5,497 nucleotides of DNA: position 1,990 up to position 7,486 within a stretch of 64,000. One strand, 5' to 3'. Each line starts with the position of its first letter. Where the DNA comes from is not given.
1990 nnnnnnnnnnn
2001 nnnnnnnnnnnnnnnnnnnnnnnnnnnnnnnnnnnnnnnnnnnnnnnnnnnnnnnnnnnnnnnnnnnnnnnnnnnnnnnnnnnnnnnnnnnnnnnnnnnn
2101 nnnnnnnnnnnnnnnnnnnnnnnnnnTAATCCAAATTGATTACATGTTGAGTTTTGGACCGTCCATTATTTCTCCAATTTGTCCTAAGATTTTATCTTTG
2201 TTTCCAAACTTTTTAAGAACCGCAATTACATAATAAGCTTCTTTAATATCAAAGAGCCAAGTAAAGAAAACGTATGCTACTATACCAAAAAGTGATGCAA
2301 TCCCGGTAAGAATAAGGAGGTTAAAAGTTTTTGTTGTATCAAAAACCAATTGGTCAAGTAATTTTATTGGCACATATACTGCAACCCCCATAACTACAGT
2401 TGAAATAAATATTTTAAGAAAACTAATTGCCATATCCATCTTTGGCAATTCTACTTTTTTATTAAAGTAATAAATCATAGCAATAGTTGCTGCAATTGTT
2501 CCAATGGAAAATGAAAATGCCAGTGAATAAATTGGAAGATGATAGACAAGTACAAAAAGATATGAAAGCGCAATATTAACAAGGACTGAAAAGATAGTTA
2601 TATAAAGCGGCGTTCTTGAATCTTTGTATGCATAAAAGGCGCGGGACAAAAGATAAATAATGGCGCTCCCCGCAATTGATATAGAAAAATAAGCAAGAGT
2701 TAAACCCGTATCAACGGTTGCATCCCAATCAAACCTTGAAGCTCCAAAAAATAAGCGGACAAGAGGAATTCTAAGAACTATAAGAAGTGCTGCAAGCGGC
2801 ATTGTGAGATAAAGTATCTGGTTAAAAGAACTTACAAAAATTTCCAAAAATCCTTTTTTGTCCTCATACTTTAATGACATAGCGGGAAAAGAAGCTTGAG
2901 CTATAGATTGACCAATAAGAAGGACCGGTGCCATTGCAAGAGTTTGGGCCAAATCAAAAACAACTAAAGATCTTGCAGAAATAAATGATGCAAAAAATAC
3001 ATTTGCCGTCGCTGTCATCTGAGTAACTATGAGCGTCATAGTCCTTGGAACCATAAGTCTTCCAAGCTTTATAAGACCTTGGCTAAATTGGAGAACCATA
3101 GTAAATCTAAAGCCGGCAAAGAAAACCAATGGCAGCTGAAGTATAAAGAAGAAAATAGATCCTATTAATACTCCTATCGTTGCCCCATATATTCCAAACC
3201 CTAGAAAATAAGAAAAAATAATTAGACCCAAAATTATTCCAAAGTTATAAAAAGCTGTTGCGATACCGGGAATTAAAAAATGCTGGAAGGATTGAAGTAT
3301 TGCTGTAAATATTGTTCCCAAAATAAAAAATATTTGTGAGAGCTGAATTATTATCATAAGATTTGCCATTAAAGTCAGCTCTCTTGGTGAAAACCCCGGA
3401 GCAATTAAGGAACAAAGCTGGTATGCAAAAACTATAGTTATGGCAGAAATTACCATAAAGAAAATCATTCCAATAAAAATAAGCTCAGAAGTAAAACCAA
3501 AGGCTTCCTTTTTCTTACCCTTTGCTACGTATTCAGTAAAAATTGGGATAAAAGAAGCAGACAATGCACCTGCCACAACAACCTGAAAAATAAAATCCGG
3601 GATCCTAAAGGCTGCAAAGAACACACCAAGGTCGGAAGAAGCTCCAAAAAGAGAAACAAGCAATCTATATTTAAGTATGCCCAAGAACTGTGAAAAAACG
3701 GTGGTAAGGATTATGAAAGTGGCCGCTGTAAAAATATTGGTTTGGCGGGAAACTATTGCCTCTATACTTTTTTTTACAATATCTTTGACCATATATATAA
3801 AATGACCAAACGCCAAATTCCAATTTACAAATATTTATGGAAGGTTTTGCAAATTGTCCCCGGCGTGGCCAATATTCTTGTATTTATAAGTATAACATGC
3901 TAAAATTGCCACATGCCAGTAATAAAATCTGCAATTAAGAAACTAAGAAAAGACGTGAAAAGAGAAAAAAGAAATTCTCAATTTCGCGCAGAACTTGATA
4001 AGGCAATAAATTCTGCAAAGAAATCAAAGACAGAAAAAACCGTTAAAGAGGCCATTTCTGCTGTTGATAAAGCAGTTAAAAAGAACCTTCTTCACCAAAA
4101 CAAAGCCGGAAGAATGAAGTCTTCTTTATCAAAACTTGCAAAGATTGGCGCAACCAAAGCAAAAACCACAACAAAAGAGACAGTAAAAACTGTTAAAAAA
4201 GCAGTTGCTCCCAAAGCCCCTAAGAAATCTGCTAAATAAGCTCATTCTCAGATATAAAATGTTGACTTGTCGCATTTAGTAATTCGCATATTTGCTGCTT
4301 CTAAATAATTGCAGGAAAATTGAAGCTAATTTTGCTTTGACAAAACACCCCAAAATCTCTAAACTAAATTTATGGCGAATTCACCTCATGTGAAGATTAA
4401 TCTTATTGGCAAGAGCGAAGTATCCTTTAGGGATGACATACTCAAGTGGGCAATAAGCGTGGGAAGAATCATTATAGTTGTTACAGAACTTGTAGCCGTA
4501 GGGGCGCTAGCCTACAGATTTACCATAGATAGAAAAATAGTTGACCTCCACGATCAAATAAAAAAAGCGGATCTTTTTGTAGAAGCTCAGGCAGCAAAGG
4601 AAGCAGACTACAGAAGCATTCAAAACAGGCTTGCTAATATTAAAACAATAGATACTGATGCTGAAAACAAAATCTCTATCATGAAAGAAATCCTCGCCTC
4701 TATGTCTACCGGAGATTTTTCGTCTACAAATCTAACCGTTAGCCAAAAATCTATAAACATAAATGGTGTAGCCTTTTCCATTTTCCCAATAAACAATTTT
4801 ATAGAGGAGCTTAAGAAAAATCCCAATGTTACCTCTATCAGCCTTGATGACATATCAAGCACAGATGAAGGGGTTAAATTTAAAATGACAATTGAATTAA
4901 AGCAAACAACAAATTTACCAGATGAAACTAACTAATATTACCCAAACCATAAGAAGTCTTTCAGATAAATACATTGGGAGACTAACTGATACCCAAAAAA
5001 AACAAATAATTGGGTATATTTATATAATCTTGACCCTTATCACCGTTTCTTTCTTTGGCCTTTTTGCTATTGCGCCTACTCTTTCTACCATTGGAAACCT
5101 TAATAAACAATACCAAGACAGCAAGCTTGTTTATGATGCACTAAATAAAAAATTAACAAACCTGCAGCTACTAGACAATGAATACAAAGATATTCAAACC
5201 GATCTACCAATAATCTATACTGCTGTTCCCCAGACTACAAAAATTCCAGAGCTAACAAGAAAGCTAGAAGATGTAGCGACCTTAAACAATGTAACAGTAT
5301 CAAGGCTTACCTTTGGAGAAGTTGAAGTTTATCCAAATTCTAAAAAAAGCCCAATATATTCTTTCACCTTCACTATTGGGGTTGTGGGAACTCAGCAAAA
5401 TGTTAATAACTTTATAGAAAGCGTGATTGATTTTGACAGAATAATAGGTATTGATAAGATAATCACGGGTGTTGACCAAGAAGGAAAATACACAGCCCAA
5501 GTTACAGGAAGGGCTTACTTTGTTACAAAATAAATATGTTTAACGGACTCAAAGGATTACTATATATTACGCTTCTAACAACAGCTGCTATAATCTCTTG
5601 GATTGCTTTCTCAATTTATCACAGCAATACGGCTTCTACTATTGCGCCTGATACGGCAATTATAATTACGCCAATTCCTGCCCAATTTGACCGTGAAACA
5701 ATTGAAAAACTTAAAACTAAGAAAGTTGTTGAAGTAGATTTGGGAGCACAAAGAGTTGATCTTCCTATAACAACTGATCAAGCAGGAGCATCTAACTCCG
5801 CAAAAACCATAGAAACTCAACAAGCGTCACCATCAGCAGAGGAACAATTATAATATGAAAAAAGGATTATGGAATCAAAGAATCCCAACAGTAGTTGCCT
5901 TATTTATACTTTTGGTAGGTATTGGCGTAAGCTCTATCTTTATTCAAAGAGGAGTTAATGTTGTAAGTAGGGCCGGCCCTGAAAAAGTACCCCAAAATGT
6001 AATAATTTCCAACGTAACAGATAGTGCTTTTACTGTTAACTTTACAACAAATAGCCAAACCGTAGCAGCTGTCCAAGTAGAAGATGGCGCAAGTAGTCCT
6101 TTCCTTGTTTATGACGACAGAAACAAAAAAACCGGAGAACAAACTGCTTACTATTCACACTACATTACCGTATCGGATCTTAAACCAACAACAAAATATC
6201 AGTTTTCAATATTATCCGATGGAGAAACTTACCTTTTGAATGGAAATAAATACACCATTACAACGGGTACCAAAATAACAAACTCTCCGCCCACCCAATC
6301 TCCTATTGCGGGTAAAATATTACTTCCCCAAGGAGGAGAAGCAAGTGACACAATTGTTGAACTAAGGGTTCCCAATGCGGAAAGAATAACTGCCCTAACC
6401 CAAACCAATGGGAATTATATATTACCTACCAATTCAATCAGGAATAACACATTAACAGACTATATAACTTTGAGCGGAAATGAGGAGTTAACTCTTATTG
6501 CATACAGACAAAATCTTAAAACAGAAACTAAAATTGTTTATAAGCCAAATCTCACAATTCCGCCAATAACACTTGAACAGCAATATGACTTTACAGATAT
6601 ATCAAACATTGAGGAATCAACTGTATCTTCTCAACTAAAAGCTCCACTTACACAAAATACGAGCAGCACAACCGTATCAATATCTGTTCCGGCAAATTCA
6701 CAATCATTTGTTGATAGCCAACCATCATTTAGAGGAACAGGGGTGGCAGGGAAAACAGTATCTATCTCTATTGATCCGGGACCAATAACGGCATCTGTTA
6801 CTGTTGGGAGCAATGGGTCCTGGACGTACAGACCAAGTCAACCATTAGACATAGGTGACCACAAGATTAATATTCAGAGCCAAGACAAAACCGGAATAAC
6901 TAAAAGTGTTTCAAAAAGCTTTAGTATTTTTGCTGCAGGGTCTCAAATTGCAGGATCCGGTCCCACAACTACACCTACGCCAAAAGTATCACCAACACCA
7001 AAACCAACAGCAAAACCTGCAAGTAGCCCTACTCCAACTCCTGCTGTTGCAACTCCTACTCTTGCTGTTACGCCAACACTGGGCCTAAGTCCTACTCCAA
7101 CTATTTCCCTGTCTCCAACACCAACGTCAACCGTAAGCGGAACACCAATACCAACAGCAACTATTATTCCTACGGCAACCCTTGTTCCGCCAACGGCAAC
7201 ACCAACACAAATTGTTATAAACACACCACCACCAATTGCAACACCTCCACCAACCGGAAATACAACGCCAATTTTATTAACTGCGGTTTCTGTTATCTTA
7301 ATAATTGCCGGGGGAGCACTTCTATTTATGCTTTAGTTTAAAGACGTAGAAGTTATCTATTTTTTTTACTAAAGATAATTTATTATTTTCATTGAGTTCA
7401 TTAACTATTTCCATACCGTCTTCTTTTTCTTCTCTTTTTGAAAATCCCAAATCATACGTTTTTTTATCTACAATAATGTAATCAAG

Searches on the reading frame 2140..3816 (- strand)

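Call 110: search_protein_families(library=pfam, proteins=[window:2140-3816:-], max_evalue=0.00001)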
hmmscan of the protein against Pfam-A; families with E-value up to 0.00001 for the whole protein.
window:2140-3816:- (558 aa): 2 families
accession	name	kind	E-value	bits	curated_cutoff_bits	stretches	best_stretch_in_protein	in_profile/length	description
PF03023.19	MurJ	-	5.4e-66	223.5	27.4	1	54-488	2-437/451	Lipid II flippase MurJ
PF13440.11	Polysacc_synt_3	-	3.1e-08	33.6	23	1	121-359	55-286/293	Polysaccharide biosynthesis protein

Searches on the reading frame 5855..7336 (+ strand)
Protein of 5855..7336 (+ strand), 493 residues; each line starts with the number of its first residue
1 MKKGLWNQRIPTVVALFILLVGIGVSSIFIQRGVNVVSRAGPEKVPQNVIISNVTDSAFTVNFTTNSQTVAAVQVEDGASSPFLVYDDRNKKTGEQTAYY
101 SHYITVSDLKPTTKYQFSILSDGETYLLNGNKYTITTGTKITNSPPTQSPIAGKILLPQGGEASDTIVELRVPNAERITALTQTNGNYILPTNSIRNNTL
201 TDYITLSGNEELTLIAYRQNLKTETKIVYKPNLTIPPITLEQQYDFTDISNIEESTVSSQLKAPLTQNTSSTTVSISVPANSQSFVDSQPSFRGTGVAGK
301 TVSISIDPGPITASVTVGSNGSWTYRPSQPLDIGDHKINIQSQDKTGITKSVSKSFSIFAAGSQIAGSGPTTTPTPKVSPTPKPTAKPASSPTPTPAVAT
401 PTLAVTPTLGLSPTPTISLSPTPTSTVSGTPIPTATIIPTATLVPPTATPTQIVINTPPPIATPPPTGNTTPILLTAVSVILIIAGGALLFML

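Call 110: search_protein_families(library=pfam, proteins=[window:5855-7336:+], max_evalue=0.00001)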
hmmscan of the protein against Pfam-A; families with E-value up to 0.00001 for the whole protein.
window:5855-7336:+ (493 aa): 2 families
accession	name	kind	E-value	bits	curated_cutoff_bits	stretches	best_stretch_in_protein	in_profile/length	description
PF19077.6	Big_13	-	1.1e-09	39.1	27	1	287-356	26-98/102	Bacterial Ig-like domain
PF00041.27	fn3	-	8.8e-06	26.3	25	0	46-120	3-67/84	Fibronectin type III domain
